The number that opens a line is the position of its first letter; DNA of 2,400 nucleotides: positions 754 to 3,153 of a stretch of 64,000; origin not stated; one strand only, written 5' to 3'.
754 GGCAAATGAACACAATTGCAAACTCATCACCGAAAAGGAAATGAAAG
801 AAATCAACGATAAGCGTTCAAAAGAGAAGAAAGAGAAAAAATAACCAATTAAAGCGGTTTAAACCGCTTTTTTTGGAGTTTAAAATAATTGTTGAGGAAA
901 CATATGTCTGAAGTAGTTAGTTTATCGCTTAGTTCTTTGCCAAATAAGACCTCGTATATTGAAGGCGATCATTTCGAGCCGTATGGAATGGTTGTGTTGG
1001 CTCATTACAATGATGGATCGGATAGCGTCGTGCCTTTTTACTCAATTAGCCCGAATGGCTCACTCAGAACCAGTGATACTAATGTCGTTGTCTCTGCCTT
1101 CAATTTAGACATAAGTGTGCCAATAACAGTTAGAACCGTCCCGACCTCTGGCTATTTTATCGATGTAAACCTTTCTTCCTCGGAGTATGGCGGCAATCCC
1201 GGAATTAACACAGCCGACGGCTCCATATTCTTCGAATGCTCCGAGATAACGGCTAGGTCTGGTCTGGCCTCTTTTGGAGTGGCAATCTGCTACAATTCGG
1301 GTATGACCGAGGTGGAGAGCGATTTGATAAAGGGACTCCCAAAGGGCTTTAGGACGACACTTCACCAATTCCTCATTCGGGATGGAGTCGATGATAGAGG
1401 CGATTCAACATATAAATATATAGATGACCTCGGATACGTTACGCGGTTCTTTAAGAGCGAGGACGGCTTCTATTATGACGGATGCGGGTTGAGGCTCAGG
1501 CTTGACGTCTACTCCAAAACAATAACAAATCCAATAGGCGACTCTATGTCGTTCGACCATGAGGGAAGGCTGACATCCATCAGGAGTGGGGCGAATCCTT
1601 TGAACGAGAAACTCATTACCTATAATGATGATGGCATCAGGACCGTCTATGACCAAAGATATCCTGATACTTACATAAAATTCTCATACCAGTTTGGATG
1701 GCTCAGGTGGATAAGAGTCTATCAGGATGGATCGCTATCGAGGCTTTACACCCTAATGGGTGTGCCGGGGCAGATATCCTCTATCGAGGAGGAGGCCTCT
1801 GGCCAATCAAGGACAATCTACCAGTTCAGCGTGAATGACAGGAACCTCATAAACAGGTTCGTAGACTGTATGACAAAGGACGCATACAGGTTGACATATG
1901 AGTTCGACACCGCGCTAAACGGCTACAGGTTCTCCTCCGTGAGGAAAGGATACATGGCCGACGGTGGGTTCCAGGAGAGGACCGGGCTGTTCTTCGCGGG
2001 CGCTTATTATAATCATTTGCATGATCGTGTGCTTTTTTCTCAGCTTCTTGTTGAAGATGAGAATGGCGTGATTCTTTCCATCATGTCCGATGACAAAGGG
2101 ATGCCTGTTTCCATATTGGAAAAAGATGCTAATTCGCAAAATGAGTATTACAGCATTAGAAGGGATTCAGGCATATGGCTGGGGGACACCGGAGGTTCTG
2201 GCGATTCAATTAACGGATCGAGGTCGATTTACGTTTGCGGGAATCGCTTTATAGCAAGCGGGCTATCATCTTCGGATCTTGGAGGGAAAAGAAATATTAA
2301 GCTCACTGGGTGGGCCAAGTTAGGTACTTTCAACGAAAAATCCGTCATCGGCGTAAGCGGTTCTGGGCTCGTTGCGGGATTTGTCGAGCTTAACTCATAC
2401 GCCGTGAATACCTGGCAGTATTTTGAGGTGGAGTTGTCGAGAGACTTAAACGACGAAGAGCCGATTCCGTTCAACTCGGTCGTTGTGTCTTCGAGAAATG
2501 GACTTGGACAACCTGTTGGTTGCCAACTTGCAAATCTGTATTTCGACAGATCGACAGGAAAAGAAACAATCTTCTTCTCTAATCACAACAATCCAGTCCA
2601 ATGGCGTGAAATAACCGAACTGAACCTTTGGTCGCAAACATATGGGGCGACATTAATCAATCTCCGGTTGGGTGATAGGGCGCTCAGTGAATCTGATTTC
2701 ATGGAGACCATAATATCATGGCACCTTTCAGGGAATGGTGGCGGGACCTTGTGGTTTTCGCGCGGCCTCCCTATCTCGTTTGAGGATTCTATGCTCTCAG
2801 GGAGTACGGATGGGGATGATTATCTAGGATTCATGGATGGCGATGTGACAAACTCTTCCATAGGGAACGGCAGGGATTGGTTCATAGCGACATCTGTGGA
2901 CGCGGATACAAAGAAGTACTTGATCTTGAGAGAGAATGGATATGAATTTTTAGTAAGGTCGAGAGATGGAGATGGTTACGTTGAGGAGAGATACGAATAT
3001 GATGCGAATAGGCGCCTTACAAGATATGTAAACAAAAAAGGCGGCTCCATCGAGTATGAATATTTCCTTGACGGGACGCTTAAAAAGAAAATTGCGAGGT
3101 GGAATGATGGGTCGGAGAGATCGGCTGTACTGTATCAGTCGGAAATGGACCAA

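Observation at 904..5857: Stand-alone RHS polymorphic-toxin cassette with no recognisable export or trafficking signal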

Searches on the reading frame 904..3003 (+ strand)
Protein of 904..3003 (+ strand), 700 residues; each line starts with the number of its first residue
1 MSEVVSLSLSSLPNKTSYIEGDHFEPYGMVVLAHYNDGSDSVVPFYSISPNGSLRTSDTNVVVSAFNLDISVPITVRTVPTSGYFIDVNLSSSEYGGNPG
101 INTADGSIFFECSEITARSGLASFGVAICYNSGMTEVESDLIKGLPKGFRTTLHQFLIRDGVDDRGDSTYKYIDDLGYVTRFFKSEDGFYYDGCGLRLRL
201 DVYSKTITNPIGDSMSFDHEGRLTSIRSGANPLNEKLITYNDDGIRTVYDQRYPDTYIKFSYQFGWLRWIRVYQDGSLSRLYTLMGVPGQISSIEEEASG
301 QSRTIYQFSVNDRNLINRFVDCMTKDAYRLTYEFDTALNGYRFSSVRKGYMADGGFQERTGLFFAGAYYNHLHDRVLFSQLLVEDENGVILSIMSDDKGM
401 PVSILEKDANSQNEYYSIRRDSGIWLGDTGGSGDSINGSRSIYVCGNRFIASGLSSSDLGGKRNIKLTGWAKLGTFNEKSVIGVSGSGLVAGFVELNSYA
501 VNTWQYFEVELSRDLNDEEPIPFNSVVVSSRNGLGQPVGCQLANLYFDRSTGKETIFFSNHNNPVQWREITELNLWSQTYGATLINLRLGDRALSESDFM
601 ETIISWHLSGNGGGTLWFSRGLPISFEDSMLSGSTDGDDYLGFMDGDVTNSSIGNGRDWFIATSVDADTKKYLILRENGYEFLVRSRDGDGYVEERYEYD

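Call 44: predict_structure(alignment_id=A2)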
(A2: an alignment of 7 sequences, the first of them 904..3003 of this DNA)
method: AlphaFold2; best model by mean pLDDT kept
length: 700 residues; sequences in the alignment: 7
mean_pLDDT: 59.4   pTM: 0.45
mean pLDDT of the five models: 59.4, 54.8, 54.3, 53.2, 48.6
residues with pLDDT >= 90: 21; 70-90: 240; 50-70: 201; < 50: 238
segments of 3 or more residues with pLDDT < 50: 79-158, 173-178, 242-246, 256-274, 278-378, 428-432, 646-657
pLDDT, mean of each block of 10 residues (from residue 1): 84 70 66 89 82 75 90 72 30 27 27 27 24 27 28 40 60 47 74 69 74 63 59 57 48 48 36 45 34 32 31 30 33 32 38 39 42 43 57 60 68 68 59 64 87 70 84 73 85 77 83 79 87 80 86 68 70 71 67 65 68 62 63 74 53 48 72 68 77 73
secondary structure, 60 per line:
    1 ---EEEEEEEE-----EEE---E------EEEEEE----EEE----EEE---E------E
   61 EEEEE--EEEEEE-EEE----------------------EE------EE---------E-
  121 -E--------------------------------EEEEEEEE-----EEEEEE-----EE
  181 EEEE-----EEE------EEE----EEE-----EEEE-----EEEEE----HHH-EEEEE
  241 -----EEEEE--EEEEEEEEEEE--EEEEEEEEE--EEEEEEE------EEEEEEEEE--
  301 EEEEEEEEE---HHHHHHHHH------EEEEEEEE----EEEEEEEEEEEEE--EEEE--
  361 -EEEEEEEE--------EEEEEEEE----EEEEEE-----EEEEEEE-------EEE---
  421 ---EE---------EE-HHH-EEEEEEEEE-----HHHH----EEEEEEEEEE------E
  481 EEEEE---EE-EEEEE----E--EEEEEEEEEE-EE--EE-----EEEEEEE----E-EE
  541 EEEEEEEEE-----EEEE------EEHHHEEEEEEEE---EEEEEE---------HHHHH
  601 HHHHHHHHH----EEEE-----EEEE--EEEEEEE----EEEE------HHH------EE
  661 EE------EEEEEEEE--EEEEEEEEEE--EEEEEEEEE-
elements in order (helices of 4 or more, strands of 3 or more residues): E4-11 E17-19 E30-35 E40-42 E47-49 E60-65 E68-73 E75-77 E155-162 E168-173 E179-184 E190-192 E199-201 E206-208 E214-217 E223-227 E236-240 E246-250 E253-263 E266-274 E277-283 E290-298 E301-309 H313-321 E328-335 E340-352 E355-358 E362-369 E378-385 E390-395 E401-407 E415-417 E442-450 H456-459 E464-473 E480-485 E492-496 E504-513 E526-532 E539-549 E555-558 E570-577 E581-586 H596-609 E614-617 E623-626 E629-635 E640-643 E659-662 E669-676 E679-688 E691-699
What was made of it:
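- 904..1158 (+): N-terminal Big_3 Ig-like domain (residues 1-85). It begins at residue 4 with no leader. AF2 pLDDT is about 80 (call 44).
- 1159..2175 (+): Start of the shell or plug (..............ICYNSGM, resembling the DUF6531-type Rhs N-terminal motif by eye) and the first YD repeats (residues 86-424). The AF2 model is poor here without the rest of the shell (call 44).
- On Big_3 (PF07523) bacterial Ig-like domain: AF2 strands 4-77 at pLDDT about 80 (call 44).
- On T7SSb substrates (LXG or LrhA type): The N-terminus is all-beta from residue 4 (call 44).
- Checked: The AF2 model of residues 1-78 is a beta-sandwich with pLDDT around 80 (call 44).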

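Call 48: fold_search(model_id=the predicted structure, library=pdb)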
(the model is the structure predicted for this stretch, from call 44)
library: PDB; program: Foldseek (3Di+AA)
matches with E <= 10: 866; with E <= 0.001: 15
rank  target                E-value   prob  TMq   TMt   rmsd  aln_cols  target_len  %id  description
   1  8qja_D                1.6e-05  0.97  0.13  0.10  29.4       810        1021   10  T6SS-linked Rhs repeat protein - Advenella mimigardefordensis VgrG-Rhs core (released 2024-09-25)
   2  7pq5                  1.6e-05  0.54  0.09  0.07  33.1       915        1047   10  Photorhabdus laumondii T6SS-associated Rhs protein carrying the Tre23 toxin domain (released 2021-12-01)
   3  8qja_B                5.1e-05  0.97  0.16  0.12  28.4       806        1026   12  T6SS-linked Rhs repeat protein - Advenella mimigardefordensis VgrG-Rhs core (released 2024-09-25)
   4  2fkj_A                5.6e-05  0.97  0.10  0.15  24.5       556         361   10  The crystal structure of engineered OspA (released 2006-11-21)
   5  5kis_B                1.2e-04  0.54  0.09  0.10  24.7       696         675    9  YenB/RHS2 complex (released 2017-08-09)
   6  8bbf_B                1.3e-04  0.82  0.13  0.10  20.5       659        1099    8  Structure of the IFT-A complex; IFT-A1 module (released 2022-12-07)
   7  9ifo_A                1.9e-04  0.66  0.12  0.07  31.7       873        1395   12  Structure of Teneurin-Like Protein (TLP) (released 2026-03-11)
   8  6h6g                  3.1e-04  0.54  0.12  0.06  26.0       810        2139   11  Crystal Structure of TcdB2-TccC3 without hypervariable C-terminal region (released 2018-10-03)
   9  8d7u_A                3.1e-04  0.25  0.09  0.06  32.2       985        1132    9  Cereblon~DDB1 bound to CC-92480 with DDB1 in the linear conformation (released 2022-07-20)
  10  8h8a_A                3.2e-04  0.47  0.11  0.09  34.2       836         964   10  Type VI secretion system effector RhsP in its post-autoproteolysis and monomeric form (released 2023-01-18)
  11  9jsk_B                4.0e-04  0.99  0.14  0.20  20.7       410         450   12  Clostridium perfringens iota toxin pore Ib in prepore IV state (released 2025-05-14)
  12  3cka_A                4.9e-04  0.69  0.09  0.15  25.7       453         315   12  The crystal structure of OspA mutant (released 2009-03-17)
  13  6vhh_A                4.9e-04  0.38  0.11  0.06  33.7       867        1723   10  Human Teneurin-2 and human Latrophilin-3 binary complex (released 2020-06-03)
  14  2fkg                  5.8e-04  0.84  0.09  0.15  23.6       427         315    9  The Crystal Structure of Engineered OspA (released 2006-11-21)
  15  8xwg                  9.3e-04  0.80  0.09  0.16  25.9       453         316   10  OspA variants for thioflavin-T binding (released 2024-11-27)
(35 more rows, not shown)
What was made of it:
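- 1159..2175 (+): The fold search hits Rhs, Tc and teneurin shells at low TM-score (call 48).
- On RHS/YD-repeat polymorphic toxin: Foldseek top hits are Rhs, Tc and TLP shells but at TM below 0.2 (calls 44, 48).
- Closest known: Tc toxin BC cocoons. Same: The best Foldseek shell matches include 5kis and 6h6g (call 48).
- Tried and rejected: The fold search of the 1-700 model was uninformative beyond a shell-like fold, because the model was poor (pLDDT 59) (call 48).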

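Call 50: search_protein_representatives(alignment_id=A2)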
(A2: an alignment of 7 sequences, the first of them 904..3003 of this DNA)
Query: 7 sequences, 705 profile positions. Proteins with E-value up to 0.001 (for the whole library): 6840; up to 1e-10: 2699; up to 1e-30: 499. The best 150 are listed.
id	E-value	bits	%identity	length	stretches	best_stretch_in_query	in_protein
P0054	0.0e+00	1164.3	-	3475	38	5-75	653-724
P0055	0.0e+00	1079.4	-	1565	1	1-705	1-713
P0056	9.9e-288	972.9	-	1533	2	1-705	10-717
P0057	5.3e-271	917.6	-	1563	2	1-704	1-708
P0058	1.7e-254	863.0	-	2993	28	3-78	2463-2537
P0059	5.0e-244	828.4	-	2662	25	4-78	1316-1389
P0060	1.6e-228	777.2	-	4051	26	4-78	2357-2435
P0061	1.1e-217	741.3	-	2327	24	4-79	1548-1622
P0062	1.9e-205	700.9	-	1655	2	6-703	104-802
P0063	5.8e-196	669.5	-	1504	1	1-690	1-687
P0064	1.8e-184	631.6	-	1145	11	3-78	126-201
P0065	1.5e-166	572.4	-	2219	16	4-85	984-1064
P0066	3.8e-155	534.6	-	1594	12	4-78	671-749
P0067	8.7e-155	533.4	-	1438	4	4-705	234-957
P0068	2.0e-144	499.2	-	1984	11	4-79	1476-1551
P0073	7.0e-112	391.6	-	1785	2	4-697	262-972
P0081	4.4e-99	349.3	-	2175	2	3-612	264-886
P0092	8.4e-85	302.1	-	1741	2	5-694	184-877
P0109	9.7e-73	262.2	-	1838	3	7-705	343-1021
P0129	7.7e-67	242.7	-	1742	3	2-705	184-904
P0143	1.3e-63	232.1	-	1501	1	88-674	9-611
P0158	6.3e-60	219.9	-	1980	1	69-645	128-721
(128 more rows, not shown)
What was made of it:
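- On Big_3 (PF07523) bacterial Ig-like domain: The profile retrieves thousands of multi-Big_3 proteins (call 50).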

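Call 56: list_cluster_members(proteins=[P0055, P0057, P0063, P0073, P0081, P0092, P0109, P0129, P0143, P0158])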
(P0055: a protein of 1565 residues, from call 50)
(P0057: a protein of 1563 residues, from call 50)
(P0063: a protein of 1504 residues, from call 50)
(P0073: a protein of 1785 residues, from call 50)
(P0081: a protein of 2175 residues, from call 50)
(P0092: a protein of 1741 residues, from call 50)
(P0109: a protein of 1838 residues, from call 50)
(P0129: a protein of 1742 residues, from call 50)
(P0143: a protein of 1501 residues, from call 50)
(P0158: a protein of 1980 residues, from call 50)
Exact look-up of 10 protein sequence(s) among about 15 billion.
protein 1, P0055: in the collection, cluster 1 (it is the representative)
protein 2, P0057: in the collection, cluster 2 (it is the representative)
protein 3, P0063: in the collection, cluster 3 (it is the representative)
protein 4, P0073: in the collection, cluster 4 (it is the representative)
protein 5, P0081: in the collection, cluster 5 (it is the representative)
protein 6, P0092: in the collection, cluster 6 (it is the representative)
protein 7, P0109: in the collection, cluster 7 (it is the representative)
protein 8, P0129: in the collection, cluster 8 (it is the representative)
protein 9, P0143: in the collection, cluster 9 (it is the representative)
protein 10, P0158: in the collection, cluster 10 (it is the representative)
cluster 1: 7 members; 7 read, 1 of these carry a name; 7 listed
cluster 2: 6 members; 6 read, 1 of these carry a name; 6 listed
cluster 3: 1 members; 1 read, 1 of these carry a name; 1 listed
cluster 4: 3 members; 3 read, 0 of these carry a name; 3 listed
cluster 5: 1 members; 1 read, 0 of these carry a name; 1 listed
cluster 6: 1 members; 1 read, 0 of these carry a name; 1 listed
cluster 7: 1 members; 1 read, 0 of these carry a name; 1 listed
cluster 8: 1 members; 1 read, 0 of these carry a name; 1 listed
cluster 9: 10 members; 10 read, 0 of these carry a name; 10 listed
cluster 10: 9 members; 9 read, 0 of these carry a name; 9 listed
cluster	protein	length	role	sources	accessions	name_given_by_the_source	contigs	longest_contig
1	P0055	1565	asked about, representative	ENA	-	-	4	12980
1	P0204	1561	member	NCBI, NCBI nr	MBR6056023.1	MAG: hypothetical protein IKP56_02345 [Bacilli bacterium] | hypothetical protein [Bacilli bacterium]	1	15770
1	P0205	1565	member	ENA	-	-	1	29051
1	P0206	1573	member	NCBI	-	-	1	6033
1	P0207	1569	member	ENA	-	-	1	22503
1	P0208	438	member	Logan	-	-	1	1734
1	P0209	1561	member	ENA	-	-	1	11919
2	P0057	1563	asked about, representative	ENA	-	-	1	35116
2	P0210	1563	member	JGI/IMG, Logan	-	RHS repeat-associated protein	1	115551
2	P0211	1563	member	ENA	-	-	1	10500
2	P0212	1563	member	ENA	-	-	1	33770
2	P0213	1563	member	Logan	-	-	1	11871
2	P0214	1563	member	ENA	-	-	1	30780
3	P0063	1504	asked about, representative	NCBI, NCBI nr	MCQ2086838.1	MAG: RHS repeat-associated core domain-containing protein [Bacilli bacterium] | RHS repeat-associated core domain-containing protein [Bacilli bacterium]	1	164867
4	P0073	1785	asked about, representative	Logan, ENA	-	-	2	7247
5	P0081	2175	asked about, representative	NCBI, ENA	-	-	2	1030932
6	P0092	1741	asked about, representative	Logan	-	-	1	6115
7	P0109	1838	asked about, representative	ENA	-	-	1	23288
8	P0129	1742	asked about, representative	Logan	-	-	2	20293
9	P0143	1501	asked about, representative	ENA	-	-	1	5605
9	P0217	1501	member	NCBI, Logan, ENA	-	-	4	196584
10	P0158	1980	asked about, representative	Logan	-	-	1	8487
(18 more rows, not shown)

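Call 57: find_encoding_contigs(protein=P0081, flank=10000, max_places=2)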
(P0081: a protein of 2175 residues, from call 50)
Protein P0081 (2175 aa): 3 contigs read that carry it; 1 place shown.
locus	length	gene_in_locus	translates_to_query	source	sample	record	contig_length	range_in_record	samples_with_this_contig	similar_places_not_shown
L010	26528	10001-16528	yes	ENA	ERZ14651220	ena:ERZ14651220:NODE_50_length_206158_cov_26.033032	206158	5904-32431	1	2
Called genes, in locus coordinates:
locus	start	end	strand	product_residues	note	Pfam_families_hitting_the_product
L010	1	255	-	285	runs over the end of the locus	PF12833:HTH_18, PF00165:HTH_AraC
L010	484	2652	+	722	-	PF09479:Flg_new, PF00754:F5_F8_type_C, PF22633:F5_F8_type_C_2, PF00754:F5_F8_type_C, PF22633:F5_F8_type_C_2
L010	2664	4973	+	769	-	PF09479:Flg_new, PF07581:Glug (faint)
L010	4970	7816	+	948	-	PF00754:F5_F8_type_C, PF22633:F5_F8_type_C_2, PF00128:Alpha-amylase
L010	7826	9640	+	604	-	PF00657:Lipase_GDSL (weak), PF13472:Lipase_GDSL_2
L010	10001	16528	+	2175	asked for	PF07523:Big_3 (faint), PF07591:PT-HINT, PF15533:Ntox33 (faint)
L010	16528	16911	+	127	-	-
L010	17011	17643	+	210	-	PF07591:PT-HINT, PF14890:Intein_splicing (faint)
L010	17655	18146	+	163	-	-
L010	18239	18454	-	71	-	-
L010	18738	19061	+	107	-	-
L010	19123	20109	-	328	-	PF01022:HTH_5, PF12840:HTH_20, PF13412:HTH_24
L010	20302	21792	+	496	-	PF01547:SBP_bac_1, PF13416:SBP_bac_8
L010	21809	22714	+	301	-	PF00528:BPD_transp_1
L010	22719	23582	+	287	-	PF00528:BPD_transp_1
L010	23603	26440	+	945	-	PF13620:CarboxypepD_reg (faint)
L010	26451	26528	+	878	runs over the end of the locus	PF04616:Glyco_hydro_43, PF06439:3keto-disac_hyd (weak)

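Call 68: find_encoding_contigs(protein=P0217, flank=10000, max_places=1)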
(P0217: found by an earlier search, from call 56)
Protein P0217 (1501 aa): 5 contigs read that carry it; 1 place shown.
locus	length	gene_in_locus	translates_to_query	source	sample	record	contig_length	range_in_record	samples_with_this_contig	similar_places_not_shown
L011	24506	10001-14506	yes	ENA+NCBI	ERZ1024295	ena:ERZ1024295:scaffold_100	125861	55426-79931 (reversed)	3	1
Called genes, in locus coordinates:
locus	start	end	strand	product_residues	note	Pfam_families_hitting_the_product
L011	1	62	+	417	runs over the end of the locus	-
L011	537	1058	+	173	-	PF00857:Isochorismatase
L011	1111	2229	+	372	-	PF00365:PFK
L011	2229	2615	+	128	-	-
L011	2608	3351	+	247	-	PF00119:ATP-synt_A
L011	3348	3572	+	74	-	PF00137:ATP-synt_C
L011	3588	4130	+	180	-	PF00430:ATP-synt_B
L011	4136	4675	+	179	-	PF00213:OSCP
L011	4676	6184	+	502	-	PF02874:ATP-synt_ab_N, PF00006:ATP-synt_ab, PF00306:ATP-synt_ab_C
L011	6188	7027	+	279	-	PF00231:ATP-synt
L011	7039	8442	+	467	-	PF02874:ATP-synt_ab_N, PF00006:ATP-synt_ab, PF22919:ATP-synt_VA_C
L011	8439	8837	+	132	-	PF02823:ATP-synt_DE_N, PF00401:ATP-synt_DE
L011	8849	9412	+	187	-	PF00719:Pyrophosphatase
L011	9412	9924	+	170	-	PF00588:SpoU_methylase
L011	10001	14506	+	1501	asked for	PF05593:RHS_repeat (faint), PF25023:TEN_YD-shell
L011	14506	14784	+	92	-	-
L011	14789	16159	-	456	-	PF05833:NFACT_N, PF05670:NFACT-R_1 (weak)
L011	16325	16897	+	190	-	PF00625:Guanylate_kin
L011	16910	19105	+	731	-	PF17764:PriA_3primeBD, PF00270:DEAD, PF04851:ResIII, PF13604:AAA_30 (faint), PF18319:Zn_ribbon_PriA, PF00271:Helicase_C, PF18074:PriA_C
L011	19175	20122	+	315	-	-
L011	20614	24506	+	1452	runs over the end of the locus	PF05593:RHS_repeat (faint)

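Call 69: find_encoding_contigs(protein=P0210, flank=10000, max_places=1)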
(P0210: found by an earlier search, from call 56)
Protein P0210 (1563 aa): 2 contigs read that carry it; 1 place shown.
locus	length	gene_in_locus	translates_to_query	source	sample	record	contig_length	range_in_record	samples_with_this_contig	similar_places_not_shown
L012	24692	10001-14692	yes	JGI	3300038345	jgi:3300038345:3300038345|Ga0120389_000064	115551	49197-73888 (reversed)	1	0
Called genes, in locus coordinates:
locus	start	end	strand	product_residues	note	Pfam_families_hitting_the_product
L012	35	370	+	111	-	PF09954:DUF2188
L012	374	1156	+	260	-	PF00702:Hydrolase, PF13344:Hydrolase_6, PF13419:HAD_2, PF13242:Hydrolase_like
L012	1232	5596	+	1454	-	PF05593:RHS_repeat (faint)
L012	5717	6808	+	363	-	-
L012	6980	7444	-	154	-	-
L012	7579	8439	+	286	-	PF12833:HTH_18, PF00165:HTH_AraC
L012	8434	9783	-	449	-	PF13347:MFS_2, PF05977:MFS_3, PF07690:MFS_1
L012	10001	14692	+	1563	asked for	PF07523:Big_3 (faint)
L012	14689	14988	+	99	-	-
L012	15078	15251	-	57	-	-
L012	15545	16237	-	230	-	PF03009:GDPD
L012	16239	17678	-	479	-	PF07690:MFS_1, PF00083:Sugar_tr (weak), PF13347:MFS_2, PF07690:MFS_1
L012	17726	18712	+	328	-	-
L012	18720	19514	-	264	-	PF01553:Acyltransferase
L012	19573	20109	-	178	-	-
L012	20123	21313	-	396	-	PF01546:Peptidase_M20, PF05343:Peptidase_M42, PF07687:M20_dimer (faint)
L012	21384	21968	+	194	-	-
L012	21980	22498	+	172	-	PF14512:TM1586_NiRdase (faint), PF00881:Nitroreductase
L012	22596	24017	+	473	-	PF04616:Glyco_hydro_43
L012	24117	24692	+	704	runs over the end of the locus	PF05621:TniB (weak), PF23569:NBD_SMAX1, PF00004:AAA, PF17871:AAA_lid_9, PF00004:AAA, PF07724:AAA_2, PF07728:AAA_5, PF10431:ClpB_D2-small, +9 more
